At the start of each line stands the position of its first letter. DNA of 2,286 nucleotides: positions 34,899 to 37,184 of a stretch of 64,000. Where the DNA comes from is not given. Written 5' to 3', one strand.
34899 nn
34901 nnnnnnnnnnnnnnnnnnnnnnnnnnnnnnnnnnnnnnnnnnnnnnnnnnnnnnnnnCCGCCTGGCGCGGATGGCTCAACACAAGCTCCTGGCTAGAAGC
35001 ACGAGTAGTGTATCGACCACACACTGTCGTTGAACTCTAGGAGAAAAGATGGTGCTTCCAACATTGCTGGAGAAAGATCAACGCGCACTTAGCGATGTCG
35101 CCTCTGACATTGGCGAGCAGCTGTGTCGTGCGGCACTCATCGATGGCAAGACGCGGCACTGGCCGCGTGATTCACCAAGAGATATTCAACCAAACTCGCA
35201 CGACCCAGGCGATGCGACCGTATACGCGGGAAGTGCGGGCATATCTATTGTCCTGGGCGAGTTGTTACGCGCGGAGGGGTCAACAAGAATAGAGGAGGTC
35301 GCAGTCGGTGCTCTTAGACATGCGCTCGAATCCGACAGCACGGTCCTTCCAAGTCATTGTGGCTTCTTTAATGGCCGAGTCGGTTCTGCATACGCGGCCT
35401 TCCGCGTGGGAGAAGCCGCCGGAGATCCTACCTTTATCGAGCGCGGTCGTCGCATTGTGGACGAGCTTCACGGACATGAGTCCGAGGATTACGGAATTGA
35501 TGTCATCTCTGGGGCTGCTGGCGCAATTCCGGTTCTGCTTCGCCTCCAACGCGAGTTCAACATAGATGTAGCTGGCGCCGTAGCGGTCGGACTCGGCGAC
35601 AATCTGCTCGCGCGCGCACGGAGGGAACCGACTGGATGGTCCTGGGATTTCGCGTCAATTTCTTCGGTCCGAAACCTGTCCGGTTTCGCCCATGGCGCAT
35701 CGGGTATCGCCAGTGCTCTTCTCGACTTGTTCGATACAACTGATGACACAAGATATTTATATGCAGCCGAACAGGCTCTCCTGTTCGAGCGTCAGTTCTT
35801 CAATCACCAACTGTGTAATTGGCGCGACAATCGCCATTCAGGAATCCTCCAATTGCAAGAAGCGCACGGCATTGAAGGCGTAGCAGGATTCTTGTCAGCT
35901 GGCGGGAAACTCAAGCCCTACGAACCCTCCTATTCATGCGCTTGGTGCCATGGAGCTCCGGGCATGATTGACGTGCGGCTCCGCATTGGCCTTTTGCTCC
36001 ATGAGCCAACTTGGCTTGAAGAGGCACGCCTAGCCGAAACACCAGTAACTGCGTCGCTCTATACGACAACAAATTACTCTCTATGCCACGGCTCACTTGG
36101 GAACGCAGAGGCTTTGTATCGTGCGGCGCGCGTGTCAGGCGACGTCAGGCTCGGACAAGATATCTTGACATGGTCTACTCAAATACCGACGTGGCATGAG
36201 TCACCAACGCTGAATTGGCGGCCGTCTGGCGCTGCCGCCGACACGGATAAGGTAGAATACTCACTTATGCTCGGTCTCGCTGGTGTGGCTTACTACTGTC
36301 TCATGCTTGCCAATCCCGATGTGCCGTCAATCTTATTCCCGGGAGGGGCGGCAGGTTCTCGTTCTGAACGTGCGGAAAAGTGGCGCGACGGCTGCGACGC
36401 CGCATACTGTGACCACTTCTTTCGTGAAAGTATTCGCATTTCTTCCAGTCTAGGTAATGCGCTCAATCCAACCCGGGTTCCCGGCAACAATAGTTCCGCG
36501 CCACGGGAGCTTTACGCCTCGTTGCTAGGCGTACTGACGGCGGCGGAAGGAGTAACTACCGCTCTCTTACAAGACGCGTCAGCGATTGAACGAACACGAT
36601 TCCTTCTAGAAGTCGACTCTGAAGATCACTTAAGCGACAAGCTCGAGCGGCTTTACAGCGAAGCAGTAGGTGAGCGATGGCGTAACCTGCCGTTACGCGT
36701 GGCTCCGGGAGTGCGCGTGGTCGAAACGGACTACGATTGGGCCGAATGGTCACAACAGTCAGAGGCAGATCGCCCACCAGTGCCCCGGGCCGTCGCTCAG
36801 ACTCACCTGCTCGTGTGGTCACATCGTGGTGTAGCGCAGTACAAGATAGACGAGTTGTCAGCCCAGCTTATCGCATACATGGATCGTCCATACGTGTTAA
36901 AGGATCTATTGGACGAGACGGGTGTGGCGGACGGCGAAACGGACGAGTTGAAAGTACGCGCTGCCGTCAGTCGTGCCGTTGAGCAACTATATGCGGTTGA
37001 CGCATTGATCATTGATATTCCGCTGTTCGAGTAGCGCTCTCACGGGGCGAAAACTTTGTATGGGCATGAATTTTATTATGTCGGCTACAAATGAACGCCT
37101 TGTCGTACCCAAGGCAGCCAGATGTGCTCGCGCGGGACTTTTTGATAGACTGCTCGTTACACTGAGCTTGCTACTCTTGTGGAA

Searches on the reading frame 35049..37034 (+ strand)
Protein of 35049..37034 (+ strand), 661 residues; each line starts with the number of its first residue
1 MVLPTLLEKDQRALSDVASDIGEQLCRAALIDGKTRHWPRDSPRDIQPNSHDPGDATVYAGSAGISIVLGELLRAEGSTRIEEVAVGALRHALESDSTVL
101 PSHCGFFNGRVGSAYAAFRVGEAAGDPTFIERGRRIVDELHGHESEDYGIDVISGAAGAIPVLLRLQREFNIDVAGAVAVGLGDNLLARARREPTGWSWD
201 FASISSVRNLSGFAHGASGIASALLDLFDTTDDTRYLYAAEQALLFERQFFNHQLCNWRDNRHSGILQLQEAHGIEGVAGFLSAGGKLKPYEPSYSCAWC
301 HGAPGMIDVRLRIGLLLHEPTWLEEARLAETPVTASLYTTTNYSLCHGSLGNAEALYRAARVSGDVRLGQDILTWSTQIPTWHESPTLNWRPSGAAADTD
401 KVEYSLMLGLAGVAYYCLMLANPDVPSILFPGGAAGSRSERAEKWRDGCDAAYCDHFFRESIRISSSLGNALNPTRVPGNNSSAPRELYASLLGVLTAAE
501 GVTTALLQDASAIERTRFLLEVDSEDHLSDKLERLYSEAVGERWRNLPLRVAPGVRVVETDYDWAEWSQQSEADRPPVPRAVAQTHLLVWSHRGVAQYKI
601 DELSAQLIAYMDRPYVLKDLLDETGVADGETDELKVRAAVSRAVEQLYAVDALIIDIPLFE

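Call 7: search_protein_families(library=pfam, proteins=[window:35049-37034:+], max_evalue=0.001)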
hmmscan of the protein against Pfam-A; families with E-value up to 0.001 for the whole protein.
window:35049-37034:+ (661 aa): 1 family
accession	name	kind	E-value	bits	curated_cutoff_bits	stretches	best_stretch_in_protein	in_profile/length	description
PF05147.19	LANC_like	-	1.5e-48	165.6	23.2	1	53-428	2-348/350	Lanthionine synthetase C-like protein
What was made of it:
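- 35049..37034 (+): Long LanC cyclase (661 aa). Residues about 50-430 form a LanM-type cyclase domain with the motifs AHG, WCHG and CHG. Residues about 440-661 form a C-terminal domain of unknown family. Pfam LANC_like 1.5e-48 (call 7).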

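Call 28: search_solved_structures(query=window:35049-37031:+, max_evalue=0.001, show_alignments=1)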
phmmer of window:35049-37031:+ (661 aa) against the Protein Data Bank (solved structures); distinct sequences matched with E-value up to 0.001: 5.
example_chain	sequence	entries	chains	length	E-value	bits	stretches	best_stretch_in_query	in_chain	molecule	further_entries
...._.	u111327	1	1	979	2.9e-14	55.7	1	51-429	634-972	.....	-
3e6u_A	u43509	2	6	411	2.5e-06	29.4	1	298-417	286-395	LanC-like protein 1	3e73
8d0v_A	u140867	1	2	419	2.6e-06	29.4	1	298-417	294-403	Glutathione S-transferase LANCL1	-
8czk_A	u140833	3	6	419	2.7e-06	29.3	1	298-417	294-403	Glutathione S-transferase LANCL1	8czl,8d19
6wq1_A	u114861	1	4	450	5.3e-05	25.1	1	297-366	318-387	LanC-like protein 2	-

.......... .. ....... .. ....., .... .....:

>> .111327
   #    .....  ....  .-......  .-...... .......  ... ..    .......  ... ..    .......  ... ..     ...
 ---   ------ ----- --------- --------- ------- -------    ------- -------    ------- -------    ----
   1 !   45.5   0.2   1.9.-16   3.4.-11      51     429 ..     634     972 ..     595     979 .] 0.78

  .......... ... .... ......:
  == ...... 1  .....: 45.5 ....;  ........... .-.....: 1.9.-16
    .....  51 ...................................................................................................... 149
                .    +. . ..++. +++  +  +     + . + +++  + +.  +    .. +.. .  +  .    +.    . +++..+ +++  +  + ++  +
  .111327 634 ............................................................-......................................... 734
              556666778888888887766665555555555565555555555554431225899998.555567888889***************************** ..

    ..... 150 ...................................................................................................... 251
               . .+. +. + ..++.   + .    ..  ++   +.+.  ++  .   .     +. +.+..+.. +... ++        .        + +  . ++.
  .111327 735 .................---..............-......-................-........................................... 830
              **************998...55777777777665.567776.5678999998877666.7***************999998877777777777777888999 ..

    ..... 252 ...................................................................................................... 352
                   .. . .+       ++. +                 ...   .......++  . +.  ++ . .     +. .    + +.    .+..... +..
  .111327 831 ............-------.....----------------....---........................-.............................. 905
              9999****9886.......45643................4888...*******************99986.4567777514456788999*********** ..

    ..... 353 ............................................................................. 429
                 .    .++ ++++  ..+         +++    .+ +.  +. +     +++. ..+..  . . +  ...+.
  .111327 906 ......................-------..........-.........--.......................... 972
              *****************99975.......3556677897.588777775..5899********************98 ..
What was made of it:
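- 35049..37034 (+): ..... alignment (call 28).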

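Call 31: search_protein_families(library=ncbifam, proteins=[window:35049-37034:+], max_evalue=0.001)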
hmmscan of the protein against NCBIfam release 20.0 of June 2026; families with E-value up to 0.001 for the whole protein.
window:35049-37034:+ (661 aa): 3 families
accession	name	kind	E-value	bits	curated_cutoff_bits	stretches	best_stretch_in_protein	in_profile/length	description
TIGR03897.1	lanti_2_LanM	subfamily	8.7e-62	209.1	304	1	8-423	543-932/932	type 2 lanthipeptide synthetase LanM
NF038150.1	lanthi_synth_IV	equivalog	3.7e-30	104.9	650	1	17-417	472-840/851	class IV lanthionine synthetase LanL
NF038151.1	lanthi_synth_III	equivalog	3.1e-18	65.6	575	1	20-247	488-695/833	class III lanthionine synthetase LanKC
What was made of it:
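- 35049..37034 (+): TIGR03897 LanM positions 543-932, 209 bits (call 31).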

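Call 36: find_homologous_proteins(query=window:35049-37031:+, max_evalue=0.00001)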
Query window:35049-37031:+ (661 aa): 507 proteins with E <= 0.00001 among 8000 candidates; the best 120 are listed.
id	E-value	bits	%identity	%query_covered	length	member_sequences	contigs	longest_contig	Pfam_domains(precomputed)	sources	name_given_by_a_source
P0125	0.0e+0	1502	100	100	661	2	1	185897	PF05147.20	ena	-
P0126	1.0e-100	356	36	98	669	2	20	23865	PF05147.20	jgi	jgi:lantibiotic biosynthesis protein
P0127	1.4e-89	319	35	96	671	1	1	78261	PF05147.20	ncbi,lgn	-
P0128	1.0e-88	317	35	97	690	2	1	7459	PF05147.20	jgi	jgi:hypothetical protein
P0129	1.1e-88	317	35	97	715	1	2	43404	PF05147.20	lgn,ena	-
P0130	1.5e-86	309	33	92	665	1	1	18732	PF05147.20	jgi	jgi:hypothetical protein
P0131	1.7e-84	303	34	93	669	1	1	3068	PF05147.20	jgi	-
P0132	4.0e-84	301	36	90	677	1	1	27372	PF05147.20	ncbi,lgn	-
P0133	1.9e-78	283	35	90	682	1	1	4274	PF05147.20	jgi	jgi:hypothetical protein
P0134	8.6e-78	281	32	96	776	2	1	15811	PF05147.20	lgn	-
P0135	2.8e-77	279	35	85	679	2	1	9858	PF05147.20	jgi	jgi:class II lanthipeptide synthase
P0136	9.8e-77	277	30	93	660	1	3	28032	PF05147.20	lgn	-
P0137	1.8e-76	276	31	98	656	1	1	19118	PF05147.20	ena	-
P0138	9.6e-75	270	32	97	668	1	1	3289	PF05147.20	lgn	-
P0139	1.1e-74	270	33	91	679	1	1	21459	PF05147.20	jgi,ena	-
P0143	3.2e-72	262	31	98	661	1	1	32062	PF05147.20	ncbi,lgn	-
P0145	9.2e-71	257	34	85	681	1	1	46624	PF05147.20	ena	-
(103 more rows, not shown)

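Call 37: find_encoding_contigs(protein=P0126, flank=10000, max_places=2)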
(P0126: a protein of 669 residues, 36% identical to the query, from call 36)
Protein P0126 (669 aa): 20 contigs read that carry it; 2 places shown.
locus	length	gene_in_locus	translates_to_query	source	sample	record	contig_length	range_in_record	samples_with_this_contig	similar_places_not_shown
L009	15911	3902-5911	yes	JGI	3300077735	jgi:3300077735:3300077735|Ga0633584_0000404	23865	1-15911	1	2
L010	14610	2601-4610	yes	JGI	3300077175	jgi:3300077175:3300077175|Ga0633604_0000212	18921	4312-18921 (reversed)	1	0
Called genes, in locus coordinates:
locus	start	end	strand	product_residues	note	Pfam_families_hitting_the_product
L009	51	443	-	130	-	PF03412:Peptidase_C39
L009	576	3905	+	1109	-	PF04738:Lant_dehydr_N, PF14028:Lant_dehydr_C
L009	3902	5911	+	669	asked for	PF05147:LANC_like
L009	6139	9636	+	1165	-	-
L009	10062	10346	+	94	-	-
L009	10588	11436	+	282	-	PF00665:rve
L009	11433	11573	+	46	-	-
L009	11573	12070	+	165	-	PF01695:IstB_IS21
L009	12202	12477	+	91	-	-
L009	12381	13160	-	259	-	PF09411:PagL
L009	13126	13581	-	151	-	-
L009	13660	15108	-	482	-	-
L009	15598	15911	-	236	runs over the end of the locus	PF07638:Sigma70_ECF (weak), PF04542:Sigma70_r2, PF04545:Sigma70_r4 (weak), PF08281:Sigma70_r4_2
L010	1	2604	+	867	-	?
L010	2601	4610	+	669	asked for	PF05147:LANC_like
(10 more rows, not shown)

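Call 38: find_encoding_contigs(protein=P0127, flank=10000, max_places=1)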
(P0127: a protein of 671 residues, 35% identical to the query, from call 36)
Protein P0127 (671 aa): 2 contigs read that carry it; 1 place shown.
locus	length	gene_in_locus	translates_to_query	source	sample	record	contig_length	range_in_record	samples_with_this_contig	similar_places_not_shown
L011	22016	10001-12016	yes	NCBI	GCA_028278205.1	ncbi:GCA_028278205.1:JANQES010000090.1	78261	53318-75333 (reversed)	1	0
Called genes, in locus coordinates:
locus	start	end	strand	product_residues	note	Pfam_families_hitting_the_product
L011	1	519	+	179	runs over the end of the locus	-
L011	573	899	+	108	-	-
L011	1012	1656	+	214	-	PF08281:Sigma70_r4_2 (faint)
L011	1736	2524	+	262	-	PF14559:TPR_19 (weak)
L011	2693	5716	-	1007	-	PF24885:TPR_NPHP3, PF13424:TPR_12, PF13424:TPR_12, PF17874:TPR_MalT, PF13424:TPR_12, PF24885:TPR_NPHP3, PF00515:TPR_1, PF13424:TPR_12, +29 more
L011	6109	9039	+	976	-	PF04738:Lant_dehydr_N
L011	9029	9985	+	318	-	PF14028:Lant_dehydr_C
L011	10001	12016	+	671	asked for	PF05147:LANC_like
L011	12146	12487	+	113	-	-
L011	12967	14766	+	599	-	PF00664:ABC_membrane, PF00005:ABC_tran, PF02463:SMC_N (faint)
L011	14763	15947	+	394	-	PF25919:BSH_CusB (faint), PF25973:BSH_CzcB, PF26002:Beta-barrel_AprE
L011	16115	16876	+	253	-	PF00082:Peptidase_S8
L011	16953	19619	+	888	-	PF13620:CarboxypepD_reg, PF22904:NOMO1-like_2nd (weak), PF13715:CarbopepD_reg_2, PF17210:SdrD_B (weak), PF07715:Plug, PF25183:OMP_b-brl_4 (faint)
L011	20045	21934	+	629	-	-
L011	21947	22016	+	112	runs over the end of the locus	PF01035:DNA_binding_1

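Call 39: find_encoding_contigs(protein=P0129, flank=10000, max_places=1)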
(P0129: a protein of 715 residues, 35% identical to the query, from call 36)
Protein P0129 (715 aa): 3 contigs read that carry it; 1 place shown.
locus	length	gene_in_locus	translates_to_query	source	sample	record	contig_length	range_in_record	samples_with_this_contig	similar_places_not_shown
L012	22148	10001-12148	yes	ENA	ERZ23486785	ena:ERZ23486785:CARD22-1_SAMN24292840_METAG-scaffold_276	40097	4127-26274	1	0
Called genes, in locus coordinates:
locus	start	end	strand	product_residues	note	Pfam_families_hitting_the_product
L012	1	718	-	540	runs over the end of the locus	PF07394:DUF1501, PF18962:Por_Secre_tail (weak)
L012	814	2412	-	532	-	PF08811:DUF1800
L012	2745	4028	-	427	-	PF02403:Seryl_tRNA_N, PF00587:tRNA-synt_2b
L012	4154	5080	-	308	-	PF01370:Epimerase, PF02719:Polysacc_synt_2, PF04321:RmlD_sub_bind, PF07993:NAD_binding_4 (faint), PF16363:GDP_Man_Dehyd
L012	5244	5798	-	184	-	PF03061:4HBT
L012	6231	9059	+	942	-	PF04738:Lant_dehydr_N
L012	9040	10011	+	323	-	PF14028:Lant_dehydr_C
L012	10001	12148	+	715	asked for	PF05147:LANC_like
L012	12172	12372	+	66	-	-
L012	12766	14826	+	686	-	-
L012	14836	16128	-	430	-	-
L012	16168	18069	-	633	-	PF12895:ANAPC3 (faint), PF13424:TPR_12 (faint), PF13525:YfiO (faint), PF25062:ARM_TT21_N (faint), PF07719:TPR_2 (faint), PF13174:TPR_6 (faint), PF13428:TPR_14 (faint), PF13432:TPR_16 (faint), +1 more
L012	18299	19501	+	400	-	PF02670:DXP_reductoisom, PF08436:DXP_redisom_C, PF13288:DXPR_C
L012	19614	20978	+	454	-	PF02163:Peptidase_M50, PF13180:PDZ_2 (faint), PF21558:Pept_S41_N_bact (faint), PF00595:PDZ (weak), PF17820:PDZ_6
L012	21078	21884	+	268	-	PF01255:Prenyltransf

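Call 44: find_encoding_contigs(protein=P0132, flank=8000, max_places=1)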
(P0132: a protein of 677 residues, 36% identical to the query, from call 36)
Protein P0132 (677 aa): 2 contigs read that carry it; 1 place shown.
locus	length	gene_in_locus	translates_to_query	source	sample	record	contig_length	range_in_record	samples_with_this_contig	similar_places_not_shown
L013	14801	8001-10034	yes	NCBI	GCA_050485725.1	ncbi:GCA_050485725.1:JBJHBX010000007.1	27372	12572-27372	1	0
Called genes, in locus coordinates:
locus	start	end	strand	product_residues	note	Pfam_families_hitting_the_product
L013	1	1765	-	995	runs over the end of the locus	PF13620:CarboxypepD_reg, PF13715:CarbopepD_reg_2, PF07715:Plug, PF00593:TonB_dep_Rec_b-barrel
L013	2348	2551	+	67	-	-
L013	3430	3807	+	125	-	-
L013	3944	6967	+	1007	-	PF04738:Lant_dehydr_N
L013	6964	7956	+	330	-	PF14028:Lant_dehydr_C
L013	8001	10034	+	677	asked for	PF05147:LANC_like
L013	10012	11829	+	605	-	PF00664:ABC_membrane, PF00005:ABC_tran, PF02463:SMC_N (faint), PF13304:AAA_21 (faint)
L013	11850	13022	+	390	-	PF25919:BSH_CusB (faint), PF00364:Biotin_lipoyl (faint), PF25917:BSH_RND (faint), PF25973:BSH_CzcB (weak), PF26002:Beta-barrel_AprE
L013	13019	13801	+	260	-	PF00082:Peptidase_S8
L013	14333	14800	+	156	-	?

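Call 45: find_encoding_contigs(protein=P0143, flank=8000, max_places=1)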
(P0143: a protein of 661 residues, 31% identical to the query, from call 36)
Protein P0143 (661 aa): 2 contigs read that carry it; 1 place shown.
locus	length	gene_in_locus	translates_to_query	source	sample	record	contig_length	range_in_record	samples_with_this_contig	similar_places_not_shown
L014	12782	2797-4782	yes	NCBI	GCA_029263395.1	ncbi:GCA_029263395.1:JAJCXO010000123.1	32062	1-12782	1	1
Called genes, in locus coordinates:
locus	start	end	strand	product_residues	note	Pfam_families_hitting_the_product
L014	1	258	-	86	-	?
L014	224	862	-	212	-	PF07638:Sigma70_ECF, PF04545:Sigma70_r4 (weak), PF08281:Sigma70_r4_2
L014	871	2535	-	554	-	PF13522:GATase_6, PF13537:GATase_7, PF12481:DUF3700 (weak), PF00733:Asn_synthase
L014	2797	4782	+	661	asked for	PF05147:LANC_like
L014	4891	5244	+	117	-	-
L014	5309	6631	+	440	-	-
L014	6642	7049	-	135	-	PF13470:PIN_3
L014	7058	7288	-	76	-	PF19891:DUF6364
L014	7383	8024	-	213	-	PF08327:AHSA1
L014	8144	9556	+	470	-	PF00082:Peptidase_S8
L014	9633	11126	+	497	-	-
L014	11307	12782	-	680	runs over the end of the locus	PF13522:GATase_6, PF13537:GATase_7 (weak)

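Call 72: predict_structure(alignment_id=A1)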
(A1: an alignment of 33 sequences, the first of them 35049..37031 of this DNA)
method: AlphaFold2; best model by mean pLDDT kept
length: 661 residues; sequences in the alignment: 33
mean_pLDDT: 89.6   pTM: 0.91
mean pLDDT of the five models: 89.6, 89.3, 89.0, 88.5, 87.7
residues with pLDDT >= 90: 484; 70-90: 118; 50-70: 46; < 50: 13
segments of 3 or more residues with pLDDT < 50: 44-51, 627-629
pLDDT, mean of each block of 10 residues (from residue 1): 81 96 96 91 46 79 97 96 98 92 94 98 97 98 94 95 96 97 97 94 89 94 95 94 95 95 92 90 92 91 92 90 95 92 91 95 92 94 73 62 89 96 92 62 75 93 86 64 89 85 90 96 88 92 94 96 92 89 96 94 94 93 65 84 96 93 87
secondary structure, 60 per line:
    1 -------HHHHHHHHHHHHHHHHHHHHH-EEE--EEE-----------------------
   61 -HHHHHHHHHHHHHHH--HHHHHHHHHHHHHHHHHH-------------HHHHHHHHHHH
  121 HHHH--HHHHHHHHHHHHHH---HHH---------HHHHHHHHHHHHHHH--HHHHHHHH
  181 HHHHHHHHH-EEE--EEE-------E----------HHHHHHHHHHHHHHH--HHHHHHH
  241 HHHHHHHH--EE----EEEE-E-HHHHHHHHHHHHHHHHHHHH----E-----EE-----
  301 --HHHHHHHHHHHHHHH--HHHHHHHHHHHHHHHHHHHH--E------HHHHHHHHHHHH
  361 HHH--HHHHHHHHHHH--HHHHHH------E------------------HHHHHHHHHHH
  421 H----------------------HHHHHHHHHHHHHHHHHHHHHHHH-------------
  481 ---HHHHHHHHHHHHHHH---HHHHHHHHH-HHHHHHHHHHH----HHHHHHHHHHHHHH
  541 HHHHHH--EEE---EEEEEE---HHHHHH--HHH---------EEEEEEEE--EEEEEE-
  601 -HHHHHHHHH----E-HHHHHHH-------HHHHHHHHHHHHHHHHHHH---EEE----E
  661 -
elements in order: H8-28 E30-32 E35-37 H62-76 H79-96 H110-124 H127-140 H156-170 H173-189 E191-193 E196-198 H217-231 H234-248 E257-260 H264-283 H303-317 H320-339 H349-363 H366-376 H379-384 H410-421 H444-467 H484-498 H502-510 H512-522 H527-546 E549-551 E555-560 H564-569 E584-591 E594-599 H602-610 H617-623 H631-649 E653-655

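Call 75: fold_search(model_id=the predicted structure, library=pdb)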
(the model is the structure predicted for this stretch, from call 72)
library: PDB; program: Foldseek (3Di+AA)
matches with E <= 10: 865; with E <= 0.001: 32
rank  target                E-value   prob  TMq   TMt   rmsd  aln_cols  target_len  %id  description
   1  6wq1_C                4.5e-12  1.00  0.46  0.75   4.3       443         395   17  Eukaryotic LanCL2 protein (released 2021-05-05)
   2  6wq1_A                1.4e-11  1.00  0.48  0.76   4.0       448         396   17  Eukaryotic LanCL2 protein (released 2021-05-05)
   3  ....                  2.8e-11  1.00  0.46  0.34   6.5       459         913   20  crystal structure of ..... (released 2022-08-10)
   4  8czk_A                2.9e-10  1.00  0.47  0.75   4.3       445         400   18  Human LanCL1 bound to GSH and Dhb-Erk peptide (released 2023-01-25)
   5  3e6u_D                3.6e-10  1.00  0.47  0.75   4.2       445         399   18  Crystal structure of Human LanCL1 (released 2009-06-23)
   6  3e6u_A                3.9e-10  1.00  0.45  0.70   5.2       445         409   18  Crystal structure of Human LanCL1 (released 2009-06-23)
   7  8cav_A                4.8e-10  1.00  0.41  0.32   9.1       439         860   19  Discovery of the lanthipeptide Curvocidin and structural insights into its trifunctional synthetase CuvL (released 2023-06-14)
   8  3e73_A                5.7e-10  1.00  0.44  0.69   4.8       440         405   18  Crystal Structure of Human LanCL1 complexed with GSH (released 2009-06-30)
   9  8d0v_A                6.2e-10  1.00  0.46  0.73   4.1       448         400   18  Human LanCL1 C264A mutant bound to GSH (released 2023-01-25)
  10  8byk                  8.1e-10  1.00  0.49  0.71   6.4       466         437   15  The structure of MadC from Clostridium maddingley reveals new insights into class I lanthipeptide cyclases (released 2023-02-22)
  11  3e6u_B                9.6e-10  1.00  0.46  0.73   5.0       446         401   18  Crystal structure of Human LanCL1 (released 2009-06-23)
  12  8car                  2.7e-09  1.00  0.45  0.36   8.1       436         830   18  Discovery of the lanthipeptide Curvocidin and structural insights into its trifunctional synthetase CuvL (released 2023-06-14)
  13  3t33                  3.6e-09  1.00  0.45  0.71   4.4       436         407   16  Crystal Structure of Arabidopsis GCR2 (released 2013-04-17)
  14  8cav_B                6.1e-09  1.00  0.44  0.35   7.9       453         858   19  Discovery of the lanthipeptide Curvocidin and structural insights into its trifunctional synthetase CuvL (released 2023-06-14)
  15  2g02                  1.5e-07  1.00  0.42  0.65   7.1       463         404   16  Nisin cyclase (released 2006-05-23)
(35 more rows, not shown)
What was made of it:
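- On Class I lanthipeptide (LanA/LanB/LanC system): The fold matches LanCL, MadC and NisC (call 75).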

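Call 82: find_encoding_contigs(protein=P0145, flank=9000, max_places=1)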
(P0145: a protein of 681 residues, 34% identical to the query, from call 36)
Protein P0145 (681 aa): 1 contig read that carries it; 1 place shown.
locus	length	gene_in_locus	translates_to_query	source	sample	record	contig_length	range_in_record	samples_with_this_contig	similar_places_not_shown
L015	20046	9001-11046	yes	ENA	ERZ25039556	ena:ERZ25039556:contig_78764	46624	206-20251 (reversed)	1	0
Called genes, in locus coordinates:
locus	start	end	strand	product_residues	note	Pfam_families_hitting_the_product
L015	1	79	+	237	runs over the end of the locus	-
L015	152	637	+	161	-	-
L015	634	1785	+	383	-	-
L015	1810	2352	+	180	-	-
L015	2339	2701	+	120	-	-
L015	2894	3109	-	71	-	-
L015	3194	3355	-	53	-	-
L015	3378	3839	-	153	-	-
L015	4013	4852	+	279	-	PF13620:CarboxypepD_reg, PF13715:CarbopepD_reg_2 (weak)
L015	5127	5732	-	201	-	-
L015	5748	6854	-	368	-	-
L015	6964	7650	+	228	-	PF04542:Sigma70_r2, PF04545:Sigma70_r4 (weak), PF08281:Sigma70_r4_2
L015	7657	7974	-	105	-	-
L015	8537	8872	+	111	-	-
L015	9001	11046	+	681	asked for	PF05147:LANC_like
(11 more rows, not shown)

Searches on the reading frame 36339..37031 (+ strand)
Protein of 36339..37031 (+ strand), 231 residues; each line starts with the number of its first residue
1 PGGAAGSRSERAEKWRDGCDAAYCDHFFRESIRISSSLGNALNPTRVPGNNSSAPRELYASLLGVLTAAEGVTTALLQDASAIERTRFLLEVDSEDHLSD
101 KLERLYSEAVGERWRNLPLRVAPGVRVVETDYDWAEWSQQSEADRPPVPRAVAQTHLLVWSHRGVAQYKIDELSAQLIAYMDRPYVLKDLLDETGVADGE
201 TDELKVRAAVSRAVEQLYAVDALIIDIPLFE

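Call 76: search_protein_families(library=pfam, proteins=[window:36339-37031:+], max_evalue=10)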
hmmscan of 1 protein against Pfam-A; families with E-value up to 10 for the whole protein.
window:36339-37031:+ (231 aa): 0 families

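Call 77: search_solved_structures(query=window:36339-37031:+, max_evalue=10)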
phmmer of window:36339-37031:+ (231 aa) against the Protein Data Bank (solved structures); distinct sequences matched with E-value up to 10: 0.
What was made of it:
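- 35049..37034 (+): The C-terminal domain has no Pfam or PDB hit (calls 76, 77).
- Tried and rejected: The C-terminal domain of long LanC has no Pfam or PDB sequence hit (calls 76, 77).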
